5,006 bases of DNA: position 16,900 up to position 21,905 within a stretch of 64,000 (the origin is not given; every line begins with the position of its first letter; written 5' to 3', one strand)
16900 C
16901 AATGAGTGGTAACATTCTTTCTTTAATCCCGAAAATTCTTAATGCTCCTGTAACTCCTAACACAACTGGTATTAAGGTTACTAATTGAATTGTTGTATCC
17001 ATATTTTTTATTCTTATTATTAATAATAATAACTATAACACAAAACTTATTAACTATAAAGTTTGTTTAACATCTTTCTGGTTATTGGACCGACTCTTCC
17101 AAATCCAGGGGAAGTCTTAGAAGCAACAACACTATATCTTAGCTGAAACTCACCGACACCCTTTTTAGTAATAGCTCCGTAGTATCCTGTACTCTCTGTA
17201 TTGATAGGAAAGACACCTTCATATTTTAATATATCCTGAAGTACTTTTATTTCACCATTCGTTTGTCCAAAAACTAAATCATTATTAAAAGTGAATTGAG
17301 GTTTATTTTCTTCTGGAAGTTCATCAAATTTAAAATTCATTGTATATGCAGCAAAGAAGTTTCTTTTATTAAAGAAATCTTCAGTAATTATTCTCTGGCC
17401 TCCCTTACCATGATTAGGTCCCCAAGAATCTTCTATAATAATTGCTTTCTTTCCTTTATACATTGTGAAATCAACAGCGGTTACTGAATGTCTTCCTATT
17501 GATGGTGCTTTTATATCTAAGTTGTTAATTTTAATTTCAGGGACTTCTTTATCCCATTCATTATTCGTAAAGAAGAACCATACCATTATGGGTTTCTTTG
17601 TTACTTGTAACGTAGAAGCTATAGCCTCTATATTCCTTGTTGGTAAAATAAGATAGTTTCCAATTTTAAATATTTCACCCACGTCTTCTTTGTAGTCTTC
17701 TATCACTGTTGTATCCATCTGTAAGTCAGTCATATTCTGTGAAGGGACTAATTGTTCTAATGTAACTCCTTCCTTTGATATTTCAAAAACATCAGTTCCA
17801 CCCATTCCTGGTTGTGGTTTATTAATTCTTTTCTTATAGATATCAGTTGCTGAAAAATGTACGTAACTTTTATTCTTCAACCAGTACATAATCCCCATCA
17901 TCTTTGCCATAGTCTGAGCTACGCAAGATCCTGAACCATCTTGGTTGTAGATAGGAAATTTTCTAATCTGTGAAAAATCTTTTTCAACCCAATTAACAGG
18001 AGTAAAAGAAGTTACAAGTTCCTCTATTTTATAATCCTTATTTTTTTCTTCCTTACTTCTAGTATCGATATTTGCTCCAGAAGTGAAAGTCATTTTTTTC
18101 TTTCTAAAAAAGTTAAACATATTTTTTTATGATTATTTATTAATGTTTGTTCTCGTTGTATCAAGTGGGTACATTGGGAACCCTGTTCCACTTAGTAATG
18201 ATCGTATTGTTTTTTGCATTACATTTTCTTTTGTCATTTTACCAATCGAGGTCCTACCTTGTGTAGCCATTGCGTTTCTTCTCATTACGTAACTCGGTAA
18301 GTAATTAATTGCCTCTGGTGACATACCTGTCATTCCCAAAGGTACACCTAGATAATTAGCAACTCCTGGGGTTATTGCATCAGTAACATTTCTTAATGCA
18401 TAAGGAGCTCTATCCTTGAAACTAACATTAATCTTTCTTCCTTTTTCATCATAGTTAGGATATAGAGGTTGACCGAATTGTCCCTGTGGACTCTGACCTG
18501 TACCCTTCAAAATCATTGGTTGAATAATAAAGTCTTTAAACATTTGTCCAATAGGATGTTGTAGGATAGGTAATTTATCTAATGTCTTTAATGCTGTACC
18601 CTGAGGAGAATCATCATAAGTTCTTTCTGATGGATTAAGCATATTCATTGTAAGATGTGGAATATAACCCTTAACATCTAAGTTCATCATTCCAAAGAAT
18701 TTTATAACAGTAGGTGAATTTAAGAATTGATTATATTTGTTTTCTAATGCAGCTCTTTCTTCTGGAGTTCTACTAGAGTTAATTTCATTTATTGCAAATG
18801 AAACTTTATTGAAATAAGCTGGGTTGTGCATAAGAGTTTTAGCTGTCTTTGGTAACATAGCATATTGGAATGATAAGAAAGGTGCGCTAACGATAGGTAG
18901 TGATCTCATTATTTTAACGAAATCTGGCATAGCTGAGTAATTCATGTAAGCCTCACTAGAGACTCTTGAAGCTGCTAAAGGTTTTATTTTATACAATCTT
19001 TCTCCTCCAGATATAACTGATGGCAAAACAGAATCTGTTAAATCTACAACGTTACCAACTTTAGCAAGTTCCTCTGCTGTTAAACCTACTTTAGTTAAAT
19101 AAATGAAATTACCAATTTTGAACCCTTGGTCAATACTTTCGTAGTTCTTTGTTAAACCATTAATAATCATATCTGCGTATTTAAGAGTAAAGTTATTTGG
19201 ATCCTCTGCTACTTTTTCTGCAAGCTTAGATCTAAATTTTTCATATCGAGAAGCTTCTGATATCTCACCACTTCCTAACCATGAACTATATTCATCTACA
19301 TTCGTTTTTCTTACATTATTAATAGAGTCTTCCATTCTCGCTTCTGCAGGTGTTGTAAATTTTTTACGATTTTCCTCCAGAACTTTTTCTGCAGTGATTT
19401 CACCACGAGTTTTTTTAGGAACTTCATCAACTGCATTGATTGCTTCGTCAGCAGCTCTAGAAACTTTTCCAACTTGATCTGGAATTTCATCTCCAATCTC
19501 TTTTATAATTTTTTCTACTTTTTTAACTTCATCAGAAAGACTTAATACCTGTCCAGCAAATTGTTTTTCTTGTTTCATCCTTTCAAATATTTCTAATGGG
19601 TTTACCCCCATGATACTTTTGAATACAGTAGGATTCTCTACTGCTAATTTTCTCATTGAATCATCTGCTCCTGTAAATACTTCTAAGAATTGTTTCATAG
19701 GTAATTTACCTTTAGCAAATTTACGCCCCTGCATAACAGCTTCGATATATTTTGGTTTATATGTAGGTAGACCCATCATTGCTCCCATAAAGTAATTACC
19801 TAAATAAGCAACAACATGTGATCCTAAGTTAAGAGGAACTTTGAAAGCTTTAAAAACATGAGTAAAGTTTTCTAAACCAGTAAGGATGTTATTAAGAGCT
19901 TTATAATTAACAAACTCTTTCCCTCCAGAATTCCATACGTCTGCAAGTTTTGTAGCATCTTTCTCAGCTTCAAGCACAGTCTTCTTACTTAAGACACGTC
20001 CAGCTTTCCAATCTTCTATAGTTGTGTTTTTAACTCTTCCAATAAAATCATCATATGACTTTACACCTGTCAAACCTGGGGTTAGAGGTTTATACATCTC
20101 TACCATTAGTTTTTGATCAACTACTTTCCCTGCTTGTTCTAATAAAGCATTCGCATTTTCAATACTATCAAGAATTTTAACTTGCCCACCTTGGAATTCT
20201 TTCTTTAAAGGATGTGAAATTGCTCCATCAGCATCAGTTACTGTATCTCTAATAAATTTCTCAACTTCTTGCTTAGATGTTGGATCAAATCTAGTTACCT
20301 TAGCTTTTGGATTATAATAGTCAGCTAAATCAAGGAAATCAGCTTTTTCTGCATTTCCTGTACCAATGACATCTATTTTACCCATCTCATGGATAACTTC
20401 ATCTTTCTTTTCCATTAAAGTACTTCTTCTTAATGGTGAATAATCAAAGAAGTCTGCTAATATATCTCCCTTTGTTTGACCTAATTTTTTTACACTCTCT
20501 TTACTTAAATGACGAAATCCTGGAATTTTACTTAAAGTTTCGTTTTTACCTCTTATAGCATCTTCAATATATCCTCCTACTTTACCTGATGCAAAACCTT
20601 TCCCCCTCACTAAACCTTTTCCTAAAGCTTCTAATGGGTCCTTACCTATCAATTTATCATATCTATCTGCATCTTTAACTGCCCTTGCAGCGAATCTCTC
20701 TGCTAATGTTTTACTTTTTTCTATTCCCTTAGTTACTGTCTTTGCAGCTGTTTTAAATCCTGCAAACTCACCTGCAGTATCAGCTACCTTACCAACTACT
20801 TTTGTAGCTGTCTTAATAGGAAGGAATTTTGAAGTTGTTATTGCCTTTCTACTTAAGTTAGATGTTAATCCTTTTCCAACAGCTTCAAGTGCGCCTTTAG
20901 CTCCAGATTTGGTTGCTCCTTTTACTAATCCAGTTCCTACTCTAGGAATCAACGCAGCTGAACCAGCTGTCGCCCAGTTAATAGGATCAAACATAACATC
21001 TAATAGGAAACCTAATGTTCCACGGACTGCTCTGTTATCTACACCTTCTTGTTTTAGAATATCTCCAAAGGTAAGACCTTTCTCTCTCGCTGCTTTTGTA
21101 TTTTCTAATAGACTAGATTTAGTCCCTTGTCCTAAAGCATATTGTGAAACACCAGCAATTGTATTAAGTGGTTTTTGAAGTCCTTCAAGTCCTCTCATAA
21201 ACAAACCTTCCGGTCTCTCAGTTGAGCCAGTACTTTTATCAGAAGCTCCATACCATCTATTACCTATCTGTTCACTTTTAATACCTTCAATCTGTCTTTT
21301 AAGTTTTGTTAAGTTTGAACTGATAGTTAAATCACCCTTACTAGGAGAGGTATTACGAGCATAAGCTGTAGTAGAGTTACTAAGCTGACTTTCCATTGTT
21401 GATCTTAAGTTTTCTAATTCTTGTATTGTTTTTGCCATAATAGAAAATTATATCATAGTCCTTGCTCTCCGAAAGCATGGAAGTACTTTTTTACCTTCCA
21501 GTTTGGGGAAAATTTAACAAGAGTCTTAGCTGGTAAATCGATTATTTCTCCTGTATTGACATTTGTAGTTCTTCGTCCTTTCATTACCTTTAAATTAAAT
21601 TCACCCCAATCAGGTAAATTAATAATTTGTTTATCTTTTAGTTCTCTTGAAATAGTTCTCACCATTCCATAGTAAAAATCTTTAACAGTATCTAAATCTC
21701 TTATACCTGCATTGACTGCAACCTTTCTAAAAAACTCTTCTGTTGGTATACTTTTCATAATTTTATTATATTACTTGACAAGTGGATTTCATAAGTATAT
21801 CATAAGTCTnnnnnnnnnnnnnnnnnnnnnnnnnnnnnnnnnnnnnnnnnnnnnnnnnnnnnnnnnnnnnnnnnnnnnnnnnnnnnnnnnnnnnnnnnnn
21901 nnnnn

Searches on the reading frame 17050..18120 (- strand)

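Call 11: search_protein_families(library=pfam, proteins=[window:17050-18120:-], max_evalue=0.001)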
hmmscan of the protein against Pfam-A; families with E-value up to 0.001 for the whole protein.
window:17050-18120:- (356 aa): 2 families
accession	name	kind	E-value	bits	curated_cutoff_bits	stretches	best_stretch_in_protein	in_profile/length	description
PF00112.29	Peptidase_C1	-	2.3e-06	28.3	20.7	1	55-241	15-198/220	Papain family cysteine protease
PF01471.23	PG_binding_1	-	0.00022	21.8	23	1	289-333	3-45/57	Putative peptidoglycan binding domain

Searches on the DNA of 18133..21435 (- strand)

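Call 61: search_rna_families(source=L003, start=1, end=10000, threshold=evalue, max_evalue=1)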
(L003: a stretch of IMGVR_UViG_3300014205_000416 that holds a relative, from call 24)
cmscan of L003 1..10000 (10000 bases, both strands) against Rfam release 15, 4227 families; matches with E-value up to 1: 0.
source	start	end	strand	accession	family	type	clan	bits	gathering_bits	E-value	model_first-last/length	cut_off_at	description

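Call 110: search_rna_families(source=L028, start=1, end=10000, threshold=evalue, max_evalue=1)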
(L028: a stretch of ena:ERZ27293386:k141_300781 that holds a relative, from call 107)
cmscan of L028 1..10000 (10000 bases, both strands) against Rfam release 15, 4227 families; matches with E-value up to 1: 32.
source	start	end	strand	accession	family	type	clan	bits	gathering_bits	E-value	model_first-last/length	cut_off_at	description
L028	8566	8950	+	RF00023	tmRNA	Gene;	CL00001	79.8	47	3.9e-30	1-374/374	no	transfer-messenger RNA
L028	5150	5220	-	RF00005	tRNA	Gene; tRNA;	CL00001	65.1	29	1.1e-12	1-71/71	no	tRNA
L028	6804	6875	-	RF00005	tRNA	Gene; tRNA;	CL00001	63.9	29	2.4e-12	1-71/71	no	tRNA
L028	6652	6724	-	RF00005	tRNA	Gene; tRNA;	CL00001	61.7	29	9.6e-12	1-71/71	no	tRNA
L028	6555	6625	-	RF00005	tRNA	Gene; tRNA;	CL00001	61.5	29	1e-11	1-71/71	no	tRNA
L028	4505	4575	-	RF00005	tRNA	Gene; tRNA;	CL00001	58.4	29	7.6e-11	1-71/71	no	tRNA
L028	4917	4987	-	RF00005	tRNA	Gene; tRNA;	CL00001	56.9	29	2e-10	1-71/71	no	tRNA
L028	3905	3978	-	RF00005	tRNA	Gene; tRNA;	CL00001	56.6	29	2.4e-10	1-71/71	no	tRNA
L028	6729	6799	-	RF00005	tRNA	Gene; tRNA;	CL00001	56.5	29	2.5e-10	1-71/71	no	tRNA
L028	5668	5738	-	RF00005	tRNA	Gene; tRNA;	CL00001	56.5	29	2.6e-10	1-71/71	no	tRNA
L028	4580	4651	-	RF00005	tRNA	Gene; tRNA;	CL00001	56.4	29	2.6e-10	1-71/71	no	tRNA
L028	5325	5399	-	RF00005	tRNA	Gene; tRNA;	CL00001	55.4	29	5.1e-10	1-71/71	no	tRNA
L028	6375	6445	-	RF00005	tRNA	Gene; tRNA;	CL00001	55.4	29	5.2e-10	1-71/71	no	tRNA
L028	5593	5663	-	RF00005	tRNA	Gene; tRNA;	CL00001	54.2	29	1.1e-09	1-71/71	no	tRNA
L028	5078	5148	-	RF00005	tRNA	Gene; tRNA;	CL00001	52.2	29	3.9e-09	1-71/71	no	tRNA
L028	5896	5967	-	RF00005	tRNA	Gene; tRNA;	CL00001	51.2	29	7.3e-09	1-71/71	no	tRNA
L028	4292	4362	-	RF00005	tRNA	Gene; tRNA;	CL00001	50.7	29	1e-08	1-71/71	no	tRNA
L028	4841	4912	-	RF00005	tRNA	Gene; tRNA;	CL00001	49.6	29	2e-08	1-71/71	no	tRNA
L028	6450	6520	-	RF00005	tRNA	Gene; tRNA;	CL00001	48.4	29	4.3e-08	1-71/71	no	tRNA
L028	5439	5513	-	RF00005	tRNA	Gene; tRNA;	CL00001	47.2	29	9e-08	1-71/71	no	tRNA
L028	6907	6977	-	RF00005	tRNA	Gene; tRNA;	CL00001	46.8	29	1.2e-07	1-71/71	no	tRNA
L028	4765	4836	-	RF00005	tRNA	Gene; tRNA;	CL00001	44.5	29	5e-07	1-71/71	no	tRNA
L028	5518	5588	-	RF00005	tRNA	Gene; tRNA;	CL00001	42.7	29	1.6e-06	1-71/71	no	tRNA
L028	7545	7623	-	RF00005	tRNA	Gene; tRNA;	CL00001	42.4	29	1.9e-06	1-71/71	no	tRNA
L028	4214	4287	-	RF00005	tRNA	Gene; tRNA;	CL00001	39.1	29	1.6e-05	1-71/71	no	tRNA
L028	6523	6629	-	RF02435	SpF41_sRNA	Gene; sRNA;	-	37.8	52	0.0036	1-105/105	no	Streptococcus sRNA SpF41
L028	3984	4069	-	RF01852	tRNA-Sec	Gene; tRNA;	CL00001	33.6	47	0.0013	1-91/91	no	Selenocysteine transfer RNA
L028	5324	5399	+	RF04354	Plastid-ycf2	Cis-reg;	-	32.4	65.7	0.0012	1-75/75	no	Plastid-ycf2 5UTR RNA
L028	1259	1326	+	RF03036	osmY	Gene; sRNA;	-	23.6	46.9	0.059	1-72/72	no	osmY RNA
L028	5592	5663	+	RF04354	Plastid-ycf2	Cis-reg;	-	22.9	65.7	0.5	1-75/75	no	Plastid-ycf2 5UTR RNA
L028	3109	3186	-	RF00844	mir-67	Gene; miRNA;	-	20.9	53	0.74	1-84/84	no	mir-67 microRNA precursor family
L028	8722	8765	+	RF00637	mir-276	Gene; miRNA;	-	20.6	62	0.32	25-68/90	no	mir-276 microRNA precursor family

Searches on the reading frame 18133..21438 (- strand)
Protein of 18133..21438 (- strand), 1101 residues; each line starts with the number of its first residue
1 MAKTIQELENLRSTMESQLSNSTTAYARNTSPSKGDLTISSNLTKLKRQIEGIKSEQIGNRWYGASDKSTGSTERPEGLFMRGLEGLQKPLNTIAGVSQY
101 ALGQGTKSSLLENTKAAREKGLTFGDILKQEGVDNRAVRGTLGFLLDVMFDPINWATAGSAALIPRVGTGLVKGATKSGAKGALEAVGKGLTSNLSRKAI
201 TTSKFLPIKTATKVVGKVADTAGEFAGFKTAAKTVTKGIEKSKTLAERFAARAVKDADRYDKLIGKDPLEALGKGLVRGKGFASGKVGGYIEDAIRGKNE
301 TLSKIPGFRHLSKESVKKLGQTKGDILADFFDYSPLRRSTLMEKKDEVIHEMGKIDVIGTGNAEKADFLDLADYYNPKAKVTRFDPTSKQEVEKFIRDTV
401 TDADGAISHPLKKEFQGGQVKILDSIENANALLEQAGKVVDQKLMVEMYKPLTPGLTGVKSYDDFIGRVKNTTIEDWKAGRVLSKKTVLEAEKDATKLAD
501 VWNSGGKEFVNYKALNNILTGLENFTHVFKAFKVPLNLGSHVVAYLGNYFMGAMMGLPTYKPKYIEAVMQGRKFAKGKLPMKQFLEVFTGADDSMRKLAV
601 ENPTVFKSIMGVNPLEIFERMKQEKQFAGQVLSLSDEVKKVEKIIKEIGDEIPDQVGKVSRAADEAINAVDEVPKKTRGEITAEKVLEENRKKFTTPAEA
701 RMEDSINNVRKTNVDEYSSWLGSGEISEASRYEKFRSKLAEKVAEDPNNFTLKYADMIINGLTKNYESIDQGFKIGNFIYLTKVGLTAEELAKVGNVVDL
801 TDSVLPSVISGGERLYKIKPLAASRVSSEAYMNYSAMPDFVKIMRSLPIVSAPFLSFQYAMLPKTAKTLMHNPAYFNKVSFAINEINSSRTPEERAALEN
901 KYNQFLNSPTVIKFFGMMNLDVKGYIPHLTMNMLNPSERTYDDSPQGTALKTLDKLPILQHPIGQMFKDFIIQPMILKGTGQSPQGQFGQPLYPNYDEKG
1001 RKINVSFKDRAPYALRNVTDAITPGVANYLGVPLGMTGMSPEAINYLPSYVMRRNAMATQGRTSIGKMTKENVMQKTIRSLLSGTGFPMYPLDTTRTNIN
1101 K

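Call 11: search_protein_families(library=pfam, proteins=[window:18133-21438:-], max_evalue=0.001)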
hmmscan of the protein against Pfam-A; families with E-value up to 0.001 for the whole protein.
window:18133-21438:- (1101 aa): 0 families

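Call 22: search_protein_families(library=phrogs, proteins=[window:18133-21438:-], max_evalue=0.00001)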
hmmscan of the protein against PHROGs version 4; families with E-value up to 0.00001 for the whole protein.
window:18133-21438:- (1101 aa): 0 families

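Call 24: find_related_loci(query=window:18133-21435:-, collection=viral_contigs, flank=10000)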
Query window:18133-21435:- (1100 aa) in viral_contigs; peptide patterns used: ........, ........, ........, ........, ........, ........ (x = any residue, [..] = any of these).
9 stretches matched a pattern; 4 encode a relative of the query (tblastn E <= 1e-3); 4 distinct loci.
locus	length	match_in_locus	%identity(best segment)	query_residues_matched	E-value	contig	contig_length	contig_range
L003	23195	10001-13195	41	1-1100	0e+0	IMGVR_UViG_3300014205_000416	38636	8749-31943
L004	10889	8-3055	42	56-1097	0e+0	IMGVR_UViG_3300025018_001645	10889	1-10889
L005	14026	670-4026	39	1-1094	0e+0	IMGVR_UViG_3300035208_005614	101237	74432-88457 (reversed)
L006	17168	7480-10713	41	5-1100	0e+0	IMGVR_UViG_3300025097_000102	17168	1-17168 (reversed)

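Call 42: find_homologous_proteins(query=window:18133-21435:-, max_evalue=1e-20)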
Query window:18133-21435:- (1100 aa): 26 proteins with E <= 1e-20 among 8000 candidates.
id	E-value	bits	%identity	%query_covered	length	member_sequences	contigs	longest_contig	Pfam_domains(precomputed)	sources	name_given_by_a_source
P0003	0.0e+0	1896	76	100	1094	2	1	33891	-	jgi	-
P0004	0.0e+0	1585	65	100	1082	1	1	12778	-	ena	-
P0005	0.0e+0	1529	64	100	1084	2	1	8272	-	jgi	-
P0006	1.0e-254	866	43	100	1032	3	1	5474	-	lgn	-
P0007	1.5e-251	856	42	99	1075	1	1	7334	-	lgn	-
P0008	3.0e-250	851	42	100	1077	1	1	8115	-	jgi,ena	-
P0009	1.7e-249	849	42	100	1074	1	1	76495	-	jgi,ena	-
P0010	4.2e-246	838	42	100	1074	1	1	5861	-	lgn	-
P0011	3.2e-245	835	43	100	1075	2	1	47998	-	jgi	-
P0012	4.6e-245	834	41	100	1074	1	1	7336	-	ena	-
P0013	2.8e-241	822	42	99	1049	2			-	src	-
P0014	6.6e-239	814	41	100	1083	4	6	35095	-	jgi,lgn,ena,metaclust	jgi:hypothetical protein|metaclust:\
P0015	1.1e-234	800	41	100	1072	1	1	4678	-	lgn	-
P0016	9.8e-232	790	40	100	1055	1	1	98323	-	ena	-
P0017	1.3e-229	783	40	99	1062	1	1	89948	-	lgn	-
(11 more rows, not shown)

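Call 43: find_encoding_contigs(protein=P0004, flank=10000, max_places=5)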
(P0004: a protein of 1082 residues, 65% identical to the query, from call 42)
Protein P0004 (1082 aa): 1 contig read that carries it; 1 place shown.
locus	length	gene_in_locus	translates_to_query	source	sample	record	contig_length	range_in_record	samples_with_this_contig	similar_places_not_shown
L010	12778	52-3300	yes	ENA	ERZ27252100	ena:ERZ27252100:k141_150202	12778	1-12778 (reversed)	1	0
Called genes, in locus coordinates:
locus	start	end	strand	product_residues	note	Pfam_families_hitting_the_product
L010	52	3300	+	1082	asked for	-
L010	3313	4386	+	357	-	PF00112:Peptidase_C1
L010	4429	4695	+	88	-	-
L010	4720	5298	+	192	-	-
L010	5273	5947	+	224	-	-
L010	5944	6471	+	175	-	-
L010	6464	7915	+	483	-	-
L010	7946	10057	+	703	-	PF16510:P22_portal, PF23899:SU10_portal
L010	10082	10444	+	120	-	-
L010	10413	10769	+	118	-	-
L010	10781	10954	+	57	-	-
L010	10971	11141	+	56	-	-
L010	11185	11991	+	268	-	-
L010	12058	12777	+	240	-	?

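Call 44: find_encoding_contigs(protein=P0005, flank=10000, max_places=5)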
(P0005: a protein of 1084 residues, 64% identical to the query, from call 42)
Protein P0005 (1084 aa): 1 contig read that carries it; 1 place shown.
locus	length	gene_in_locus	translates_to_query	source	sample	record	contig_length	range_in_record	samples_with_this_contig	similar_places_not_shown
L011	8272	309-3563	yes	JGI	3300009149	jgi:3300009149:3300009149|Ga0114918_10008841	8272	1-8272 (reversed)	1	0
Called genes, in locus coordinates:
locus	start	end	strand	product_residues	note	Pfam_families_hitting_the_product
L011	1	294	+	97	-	?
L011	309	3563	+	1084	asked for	-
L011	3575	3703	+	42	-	-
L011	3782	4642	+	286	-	PF00112:Peptidase_C1 (weak)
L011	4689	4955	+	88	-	-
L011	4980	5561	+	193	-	-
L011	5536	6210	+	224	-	-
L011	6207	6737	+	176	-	-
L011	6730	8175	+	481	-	-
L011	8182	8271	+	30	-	?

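Call 107: find_encoding_contigs(protein=P0009, flank=10000, max_places=2)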
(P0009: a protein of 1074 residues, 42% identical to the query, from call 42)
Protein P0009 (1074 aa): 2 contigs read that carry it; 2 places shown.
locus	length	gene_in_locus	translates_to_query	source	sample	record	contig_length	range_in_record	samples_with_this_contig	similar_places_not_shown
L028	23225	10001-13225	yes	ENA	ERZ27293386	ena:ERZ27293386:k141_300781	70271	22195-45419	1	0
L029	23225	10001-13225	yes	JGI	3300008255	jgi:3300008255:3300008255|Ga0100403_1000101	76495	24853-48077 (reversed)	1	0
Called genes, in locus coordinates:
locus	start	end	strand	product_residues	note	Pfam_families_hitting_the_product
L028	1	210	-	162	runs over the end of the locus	PF26092:T4_Y16D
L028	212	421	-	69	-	-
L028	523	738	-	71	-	-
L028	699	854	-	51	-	-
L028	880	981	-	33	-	-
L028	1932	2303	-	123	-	-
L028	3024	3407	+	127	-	-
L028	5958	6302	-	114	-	-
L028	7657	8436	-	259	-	-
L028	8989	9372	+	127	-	-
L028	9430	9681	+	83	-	PF00462:Glutaredoxin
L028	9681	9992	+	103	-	PF00216:Bac_DNA_binding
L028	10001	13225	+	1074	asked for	-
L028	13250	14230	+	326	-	PF01471:PG_binding_1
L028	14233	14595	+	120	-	-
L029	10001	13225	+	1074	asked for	-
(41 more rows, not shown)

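Call 108: find_encoding_contigs(protein=P0016, flank=10000, max_places=2)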
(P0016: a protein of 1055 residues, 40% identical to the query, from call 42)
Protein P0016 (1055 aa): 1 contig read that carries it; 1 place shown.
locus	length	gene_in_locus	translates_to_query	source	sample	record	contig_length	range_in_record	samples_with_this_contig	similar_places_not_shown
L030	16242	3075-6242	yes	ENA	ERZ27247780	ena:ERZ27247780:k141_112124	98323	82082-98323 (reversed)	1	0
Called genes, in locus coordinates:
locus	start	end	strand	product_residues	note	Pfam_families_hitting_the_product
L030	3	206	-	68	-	?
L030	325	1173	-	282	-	-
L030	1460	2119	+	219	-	PF01209:Ubie_methyltran (weak), PF13489:Methyltransf_23 (weak), PF13847:Methyltransf_31, PF08241:Methyltransf_11, PF08242:Methyltransf_12 (faint), PF13649:Methyltransf_25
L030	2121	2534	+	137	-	-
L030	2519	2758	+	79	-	PF00462:Glutaredoxin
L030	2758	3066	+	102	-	PF18291:HU-HIG (weak), PF00216:Bac_DNA_binding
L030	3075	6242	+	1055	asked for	-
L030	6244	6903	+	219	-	PF01510:Amidase_2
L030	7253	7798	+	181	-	-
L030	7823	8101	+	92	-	-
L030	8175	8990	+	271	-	PF13482:RNase_H_2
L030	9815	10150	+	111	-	-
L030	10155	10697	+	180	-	-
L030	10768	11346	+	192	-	-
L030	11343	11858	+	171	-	-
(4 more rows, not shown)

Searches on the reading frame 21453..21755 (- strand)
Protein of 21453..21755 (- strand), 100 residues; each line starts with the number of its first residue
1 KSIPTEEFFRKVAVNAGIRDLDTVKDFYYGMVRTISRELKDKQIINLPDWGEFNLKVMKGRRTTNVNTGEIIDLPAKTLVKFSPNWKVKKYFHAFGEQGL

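Call 64: find_homologous_proteins(query=window:21453-21755:-, max_evalue=1e-10)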
Query window:21453-21755:- (100 aa): 11 proteins with E <= 1e-10 among 12 candidates.
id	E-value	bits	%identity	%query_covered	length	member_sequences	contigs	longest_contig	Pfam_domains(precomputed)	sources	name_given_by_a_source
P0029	4.2e-61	221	100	100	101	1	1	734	PF00216.27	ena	-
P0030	8.2e-51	188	85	100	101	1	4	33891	PF00216.27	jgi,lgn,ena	-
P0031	7.3e-48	178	80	100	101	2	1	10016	PF00216.27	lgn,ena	-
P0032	1.2e-32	130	63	99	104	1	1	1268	PF00216.27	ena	-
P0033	1.9e-32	129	64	97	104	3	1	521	PF18291.7,PF00216.27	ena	-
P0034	6.8e-32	127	63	96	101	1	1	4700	PF00216.27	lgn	-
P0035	2.1e-31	126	66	93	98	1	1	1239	PF00216.27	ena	-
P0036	4.8e-31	125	61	97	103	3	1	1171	PF00216.27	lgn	-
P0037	9.6e-31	124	57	99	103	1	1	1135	PF00216.27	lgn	-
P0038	8.4e-30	121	66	92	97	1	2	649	PF18291.7,PF00216.27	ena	-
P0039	4.7e-29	118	57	97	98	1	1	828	PF00216.27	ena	-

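Call 65: find_encoding_contigs(protein=P0031, flank=10000, max_places=6)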
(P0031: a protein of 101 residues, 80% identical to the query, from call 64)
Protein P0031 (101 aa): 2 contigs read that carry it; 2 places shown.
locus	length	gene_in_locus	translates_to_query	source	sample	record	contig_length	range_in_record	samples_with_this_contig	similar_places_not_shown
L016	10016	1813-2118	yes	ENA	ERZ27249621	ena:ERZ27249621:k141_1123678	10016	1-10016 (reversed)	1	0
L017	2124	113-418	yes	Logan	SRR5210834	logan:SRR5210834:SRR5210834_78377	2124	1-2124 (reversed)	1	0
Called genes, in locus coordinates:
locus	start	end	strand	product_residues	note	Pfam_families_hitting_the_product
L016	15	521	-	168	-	-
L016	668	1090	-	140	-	-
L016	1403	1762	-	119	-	-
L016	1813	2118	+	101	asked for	PF00216:Bac_DNA_binding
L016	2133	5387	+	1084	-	-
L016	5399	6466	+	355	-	PF00112:Peptidase_C1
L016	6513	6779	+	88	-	-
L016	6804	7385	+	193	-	-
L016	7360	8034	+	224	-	-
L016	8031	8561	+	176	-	-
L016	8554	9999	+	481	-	-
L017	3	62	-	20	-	?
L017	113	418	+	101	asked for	PF00216:Bac_DNA_binding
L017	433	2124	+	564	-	?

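Call 66: find_encoding_contigs(protein=P0030, flank=10000, max_places=8)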
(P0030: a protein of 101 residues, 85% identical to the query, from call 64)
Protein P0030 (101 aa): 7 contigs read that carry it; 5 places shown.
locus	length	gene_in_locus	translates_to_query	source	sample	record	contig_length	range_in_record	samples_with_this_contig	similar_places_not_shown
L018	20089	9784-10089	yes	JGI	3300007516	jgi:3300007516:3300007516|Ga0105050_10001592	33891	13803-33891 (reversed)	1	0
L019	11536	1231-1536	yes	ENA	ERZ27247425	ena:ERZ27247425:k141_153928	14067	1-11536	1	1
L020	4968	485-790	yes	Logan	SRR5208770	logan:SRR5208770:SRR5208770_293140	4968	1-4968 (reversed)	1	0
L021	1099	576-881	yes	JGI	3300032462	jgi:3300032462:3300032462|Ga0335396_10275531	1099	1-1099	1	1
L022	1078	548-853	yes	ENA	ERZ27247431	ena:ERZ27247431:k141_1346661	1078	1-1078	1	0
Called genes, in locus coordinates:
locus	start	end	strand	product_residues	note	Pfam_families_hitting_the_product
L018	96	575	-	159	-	PF14025:DUF4241 (weak)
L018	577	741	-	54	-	-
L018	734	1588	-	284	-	PF05443:ROS_MUCR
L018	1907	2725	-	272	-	PF01145:Band_7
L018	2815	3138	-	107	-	-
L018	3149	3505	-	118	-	-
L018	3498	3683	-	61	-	-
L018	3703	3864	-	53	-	-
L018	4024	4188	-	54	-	-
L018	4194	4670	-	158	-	-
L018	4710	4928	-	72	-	-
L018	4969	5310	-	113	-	-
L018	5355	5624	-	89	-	-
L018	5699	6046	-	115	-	-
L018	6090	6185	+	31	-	-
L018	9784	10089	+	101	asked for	PF00216:Bac_DNA_binding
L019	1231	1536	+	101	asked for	PF00216:Bac_DNA_binding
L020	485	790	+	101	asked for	PF00216:Bac_DNA_binding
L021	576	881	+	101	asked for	PF00216:Bac_DNA_binding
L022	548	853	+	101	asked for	PF00216:Bac_DNA_binding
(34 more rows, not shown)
